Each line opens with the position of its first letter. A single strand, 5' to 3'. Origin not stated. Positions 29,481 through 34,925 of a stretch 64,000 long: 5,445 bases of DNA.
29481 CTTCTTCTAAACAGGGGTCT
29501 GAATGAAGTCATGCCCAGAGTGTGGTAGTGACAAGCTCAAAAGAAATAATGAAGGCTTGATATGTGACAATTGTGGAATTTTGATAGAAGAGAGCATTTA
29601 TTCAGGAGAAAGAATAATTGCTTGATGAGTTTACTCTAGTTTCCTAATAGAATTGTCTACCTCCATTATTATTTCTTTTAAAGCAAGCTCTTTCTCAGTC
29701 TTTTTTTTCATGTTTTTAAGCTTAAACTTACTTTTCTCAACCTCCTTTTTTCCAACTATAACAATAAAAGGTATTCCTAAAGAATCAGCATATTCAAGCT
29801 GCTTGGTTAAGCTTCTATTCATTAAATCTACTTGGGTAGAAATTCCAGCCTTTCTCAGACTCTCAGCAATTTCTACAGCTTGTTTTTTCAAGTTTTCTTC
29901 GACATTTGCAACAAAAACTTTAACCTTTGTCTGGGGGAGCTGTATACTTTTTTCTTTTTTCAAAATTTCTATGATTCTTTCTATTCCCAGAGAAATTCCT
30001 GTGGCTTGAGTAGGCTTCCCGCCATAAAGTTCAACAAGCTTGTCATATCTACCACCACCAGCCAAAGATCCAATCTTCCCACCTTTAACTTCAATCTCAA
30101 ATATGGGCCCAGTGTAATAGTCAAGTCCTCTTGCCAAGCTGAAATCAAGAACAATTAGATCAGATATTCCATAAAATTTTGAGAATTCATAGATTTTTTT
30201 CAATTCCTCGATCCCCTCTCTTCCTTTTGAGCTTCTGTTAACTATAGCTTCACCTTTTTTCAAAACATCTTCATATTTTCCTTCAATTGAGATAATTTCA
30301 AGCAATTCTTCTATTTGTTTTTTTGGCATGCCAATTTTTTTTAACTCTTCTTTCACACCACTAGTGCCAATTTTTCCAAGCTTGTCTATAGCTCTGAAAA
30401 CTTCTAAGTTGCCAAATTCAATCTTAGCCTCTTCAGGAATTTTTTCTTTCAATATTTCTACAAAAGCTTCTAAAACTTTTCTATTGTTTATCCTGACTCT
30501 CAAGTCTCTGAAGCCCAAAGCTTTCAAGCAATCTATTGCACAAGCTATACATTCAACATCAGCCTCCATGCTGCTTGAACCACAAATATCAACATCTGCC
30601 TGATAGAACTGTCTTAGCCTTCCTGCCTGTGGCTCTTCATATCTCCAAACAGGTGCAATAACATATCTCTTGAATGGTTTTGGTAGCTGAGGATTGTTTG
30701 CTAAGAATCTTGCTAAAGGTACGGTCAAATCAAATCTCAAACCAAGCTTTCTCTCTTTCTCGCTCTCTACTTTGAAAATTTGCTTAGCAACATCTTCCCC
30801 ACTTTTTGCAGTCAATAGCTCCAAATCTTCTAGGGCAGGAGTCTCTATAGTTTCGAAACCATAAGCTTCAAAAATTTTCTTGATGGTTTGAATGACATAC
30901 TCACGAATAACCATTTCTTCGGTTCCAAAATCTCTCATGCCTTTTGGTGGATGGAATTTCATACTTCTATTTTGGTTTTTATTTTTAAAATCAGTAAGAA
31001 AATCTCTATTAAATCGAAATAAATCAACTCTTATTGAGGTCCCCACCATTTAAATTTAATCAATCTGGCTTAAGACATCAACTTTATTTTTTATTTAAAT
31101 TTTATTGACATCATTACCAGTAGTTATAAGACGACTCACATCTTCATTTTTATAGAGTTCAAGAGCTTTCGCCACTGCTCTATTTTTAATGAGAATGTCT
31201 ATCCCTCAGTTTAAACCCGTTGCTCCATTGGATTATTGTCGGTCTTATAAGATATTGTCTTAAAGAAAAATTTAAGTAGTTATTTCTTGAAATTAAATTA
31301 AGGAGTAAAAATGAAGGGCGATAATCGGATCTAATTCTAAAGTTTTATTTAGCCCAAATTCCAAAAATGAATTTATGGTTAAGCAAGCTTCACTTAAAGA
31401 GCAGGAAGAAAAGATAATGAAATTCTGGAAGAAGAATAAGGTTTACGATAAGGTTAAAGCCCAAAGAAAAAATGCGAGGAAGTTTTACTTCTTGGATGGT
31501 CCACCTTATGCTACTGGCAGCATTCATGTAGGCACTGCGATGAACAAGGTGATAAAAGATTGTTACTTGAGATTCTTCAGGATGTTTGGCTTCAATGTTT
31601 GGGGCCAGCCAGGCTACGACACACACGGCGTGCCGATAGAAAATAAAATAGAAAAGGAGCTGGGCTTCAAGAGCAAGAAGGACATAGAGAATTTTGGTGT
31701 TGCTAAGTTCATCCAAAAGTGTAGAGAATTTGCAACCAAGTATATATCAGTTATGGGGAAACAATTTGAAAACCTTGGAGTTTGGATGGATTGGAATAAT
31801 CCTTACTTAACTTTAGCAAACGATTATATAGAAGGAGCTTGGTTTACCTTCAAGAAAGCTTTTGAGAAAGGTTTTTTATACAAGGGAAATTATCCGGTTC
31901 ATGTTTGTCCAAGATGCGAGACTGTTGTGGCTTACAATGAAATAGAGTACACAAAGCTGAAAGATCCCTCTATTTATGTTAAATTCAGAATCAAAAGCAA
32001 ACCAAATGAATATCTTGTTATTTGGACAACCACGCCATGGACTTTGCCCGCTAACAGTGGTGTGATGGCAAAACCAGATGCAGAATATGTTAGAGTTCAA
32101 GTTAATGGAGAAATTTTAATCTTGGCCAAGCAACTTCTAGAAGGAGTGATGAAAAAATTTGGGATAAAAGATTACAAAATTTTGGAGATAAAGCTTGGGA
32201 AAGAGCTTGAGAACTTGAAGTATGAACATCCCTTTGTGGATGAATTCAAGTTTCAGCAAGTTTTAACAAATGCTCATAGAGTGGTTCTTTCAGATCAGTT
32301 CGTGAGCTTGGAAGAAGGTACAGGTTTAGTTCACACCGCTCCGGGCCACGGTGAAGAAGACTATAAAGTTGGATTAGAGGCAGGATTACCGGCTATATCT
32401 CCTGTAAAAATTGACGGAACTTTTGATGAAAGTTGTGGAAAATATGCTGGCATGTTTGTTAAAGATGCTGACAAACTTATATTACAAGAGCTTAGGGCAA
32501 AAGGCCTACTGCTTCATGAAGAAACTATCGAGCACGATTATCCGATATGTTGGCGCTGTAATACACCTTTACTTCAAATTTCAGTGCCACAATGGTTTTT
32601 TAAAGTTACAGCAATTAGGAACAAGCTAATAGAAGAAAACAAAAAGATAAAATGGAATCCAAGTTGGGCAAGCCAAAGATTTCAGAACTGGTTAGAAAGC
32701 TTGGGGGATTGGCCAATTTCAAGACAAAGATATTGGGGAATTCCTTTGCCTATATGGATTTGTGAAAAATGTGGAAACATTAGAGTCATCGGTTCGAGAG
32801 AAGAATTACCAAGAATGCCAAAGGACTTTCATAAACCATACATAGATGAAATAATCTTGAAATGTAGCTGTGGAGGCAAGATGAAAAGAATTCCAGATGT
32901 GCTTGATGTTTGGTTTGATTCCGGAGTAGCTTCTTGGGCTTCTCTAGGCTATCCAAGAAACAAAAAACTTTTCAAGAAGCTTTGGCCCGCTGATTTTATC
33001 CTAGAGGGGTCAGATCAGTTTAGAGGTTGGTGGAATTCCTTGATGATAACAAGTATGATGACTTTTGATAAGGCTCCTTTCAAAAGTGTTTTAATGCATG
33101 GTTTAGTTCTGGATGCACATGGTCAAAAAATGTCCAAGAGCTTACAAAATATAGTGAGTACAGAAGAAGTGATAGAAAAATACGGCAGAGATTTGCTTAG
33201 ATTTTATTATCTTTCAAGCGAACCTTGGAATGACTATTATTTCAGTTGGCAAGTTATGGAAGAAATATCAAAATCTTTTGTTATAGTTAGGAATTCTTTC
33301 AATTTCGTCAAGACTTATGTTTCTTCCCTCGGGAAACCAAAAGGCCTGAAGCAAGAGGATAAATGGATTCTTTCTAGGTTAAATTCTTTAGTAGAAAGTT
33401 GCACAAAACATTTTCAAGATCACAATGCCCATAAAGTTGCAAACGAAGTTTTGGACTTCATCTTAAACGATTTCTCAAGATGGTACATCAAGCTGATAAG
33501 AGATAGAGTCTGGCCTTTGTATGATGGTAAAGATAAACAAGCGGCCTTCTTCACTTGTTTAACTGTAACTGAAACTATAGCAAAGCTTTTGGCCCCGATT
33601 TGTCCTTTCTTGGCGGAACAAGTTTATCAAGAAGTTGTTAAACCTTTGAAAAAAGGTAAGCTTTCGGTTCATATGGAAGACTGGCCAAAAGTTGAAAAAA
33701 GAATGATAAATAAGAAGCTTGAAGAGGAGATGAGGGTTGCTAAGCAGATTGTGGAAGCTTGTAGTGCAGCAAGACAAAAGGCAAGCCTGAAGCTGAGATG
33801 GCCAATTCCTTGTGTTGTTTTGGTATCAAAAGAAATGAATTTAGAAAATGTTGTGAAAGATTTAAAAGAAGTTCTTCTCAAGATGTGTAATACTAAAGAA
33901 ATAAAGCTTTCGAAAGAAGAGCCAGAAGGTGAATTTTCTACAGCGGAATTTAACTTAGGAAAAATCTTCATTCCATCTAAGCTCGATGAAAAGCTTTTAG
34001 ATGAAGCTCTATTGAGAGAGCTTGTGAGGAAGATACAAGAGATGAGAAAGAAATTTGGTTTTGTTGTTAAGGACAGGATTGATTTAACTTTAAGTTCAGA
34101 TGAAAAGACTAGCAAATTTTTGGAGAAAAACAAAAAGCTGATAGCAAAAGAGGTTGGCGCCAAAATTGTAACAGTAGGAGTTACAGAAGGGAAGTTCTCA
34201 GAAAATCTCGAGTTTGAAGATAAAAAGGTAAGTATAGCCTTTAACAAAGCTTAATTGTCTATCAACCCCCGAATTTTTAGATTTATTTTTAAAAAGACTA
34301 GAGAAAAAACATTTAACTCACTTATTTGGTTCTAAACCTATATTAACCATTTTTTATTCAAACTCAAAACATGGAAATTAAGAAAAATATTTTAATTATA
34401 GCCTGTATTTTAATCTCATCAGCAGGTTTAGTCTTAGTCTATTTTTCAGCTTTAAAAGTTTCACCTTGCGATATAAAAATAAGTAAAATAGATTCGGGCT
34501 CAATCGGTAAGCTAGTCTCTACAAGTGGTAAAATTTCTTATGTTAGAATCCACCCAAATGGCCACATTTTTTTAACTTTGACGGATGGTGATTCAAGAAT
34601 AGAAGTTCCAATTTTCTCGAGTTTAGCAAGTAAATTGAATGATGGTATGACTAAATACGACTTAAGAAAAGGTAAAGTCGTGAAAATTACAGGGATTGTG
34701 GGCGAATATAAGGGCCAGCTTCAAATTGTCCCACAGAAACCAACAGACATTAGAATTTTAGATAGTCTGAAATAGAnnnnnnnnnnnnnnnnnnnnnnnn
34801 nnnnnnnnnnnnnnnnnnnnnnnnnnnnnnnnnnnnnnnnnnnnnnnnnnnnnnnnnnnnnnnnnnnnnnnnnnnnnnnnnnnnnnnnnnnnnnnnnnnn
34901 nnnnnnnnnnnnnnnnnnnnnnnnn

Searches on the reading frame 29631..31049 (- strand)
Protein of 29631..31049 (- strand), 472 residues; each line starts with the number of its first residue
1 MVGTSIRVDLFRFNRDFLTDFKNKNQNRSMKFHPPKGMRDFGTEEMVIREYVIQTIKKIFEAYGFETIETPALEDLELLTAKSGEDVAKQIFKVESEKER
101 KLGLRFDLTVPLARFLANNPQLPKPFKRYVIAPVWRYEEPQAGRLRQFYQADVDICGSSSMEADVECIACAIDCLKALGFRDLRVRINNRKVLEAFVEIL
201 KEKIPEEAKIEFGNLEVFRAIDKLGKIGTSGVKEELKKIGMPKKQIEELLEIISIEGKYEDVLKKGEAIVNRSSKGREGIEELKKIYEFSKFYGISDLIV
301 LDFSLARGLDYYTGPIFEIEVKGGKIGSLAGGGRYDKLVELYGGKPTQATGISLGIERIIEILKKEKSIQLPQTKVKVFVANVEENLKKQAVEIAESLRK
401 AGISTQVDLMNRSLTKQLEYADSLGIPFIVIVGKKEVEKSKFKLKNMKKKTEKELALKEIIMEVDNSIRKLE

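Call 9: search_protein_families(library=pfam, proteins=[window:29631-31049:-])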
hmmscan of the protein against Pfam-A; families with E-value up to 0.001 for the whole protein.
window:29631-31049:- (472 aa): 6 families
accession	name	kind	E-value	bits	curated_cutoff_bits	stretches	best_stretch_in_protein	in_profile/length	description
PF13393.11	tRNA-synt_His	-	6.5e-47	160.7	25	1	37-359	1-308/308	Histidyl-tRNA synthetase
PF03129.25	HGTP_anticodon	-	3.1e-19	69.3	21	1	377-464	1-91/94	Anticodon binding domain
PF00152.25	tRNA-synt_2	-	2e-08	34.1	25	1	44-155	20-121/308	tRNA synthetases class II (D, K and N)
PF12745.12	HGTP_anticodon2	-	2.2e-07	31.2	24.4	1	374-470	4-106/261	Anticodon binding domain of tRNAs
PF00587.30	tRNA-synt_2b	-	2.7e-07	31.3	29.3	1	92-210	1-110/179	tRNA synthetase class II core domain (G, H, P, S and T)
PF01409.25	tRNA-synt_2d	-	1.2e-05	25.4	19.8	1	50-188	20-165/246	tRNA synthetases class II core domain (F)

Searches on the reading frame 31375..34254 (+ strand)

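Call 56: search_protein_families(library=pfam, max_evalue=0.000001, proteins=[window:31375-34254:+])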
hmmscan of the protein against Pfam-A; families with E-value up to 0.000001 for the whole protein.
window:31375-34254:+ (959 aa): 5 families
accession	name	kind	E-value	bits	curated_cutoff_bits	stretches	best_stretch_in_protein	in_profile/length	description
PF00133.28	tRNA-synt_1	-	1.1e-126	423.4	22.7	1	14-621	2-411/414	tRNA synthetases class I (I, L, M and V)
PF08264.19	Anticodon_1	-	2.2e-35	122.2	25.1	1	662-811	1-144/148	Anticodon-binding domain of tRNA ligase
PF09334.17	tRNA-synt_1g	-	6e-23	81.7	20.1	2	509-633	244-376/391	tRNA synthetases class I (M)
PF19302.4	DUF5915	-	4.1e-16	59.5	27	1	840-958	79-194/195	Domain of unknown function (DUF5915)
PF01406.26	tRNA-synt_1e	-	2.4e-09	37.4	27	1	559-618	228-286/301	tRNA synthetases class I (C) catalytic domain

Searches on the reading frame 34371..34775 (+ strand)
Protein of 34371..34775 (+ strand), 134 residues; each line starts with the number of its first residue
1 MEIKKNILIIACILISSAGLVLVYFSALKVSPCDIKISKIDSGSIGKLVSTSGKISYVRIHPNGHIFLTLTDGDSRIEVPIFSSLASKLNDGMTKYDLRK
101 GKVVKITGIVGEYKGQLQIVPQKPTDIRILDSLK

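Call 56: search_protein_families(library=pfam, max_evalue=0.000001, proteins=[window:34371-34775:+])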
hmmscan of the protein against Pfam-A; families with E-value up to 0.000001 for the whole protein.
window:34371-34775:+ (134 aa): 2 families
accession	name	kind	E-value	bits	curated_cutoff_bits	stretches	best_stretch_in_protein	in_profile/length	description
PF01336.31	tRNA_anti-codon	-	1.4e-10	41.4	27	1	49-123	1-71/75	OB-fold nucleic acid binding domain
PF13742.12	tRNA_anti_2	-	1.7e-07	31.8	27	1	44-116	17-86/95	OB-fold nucleic acid binding domain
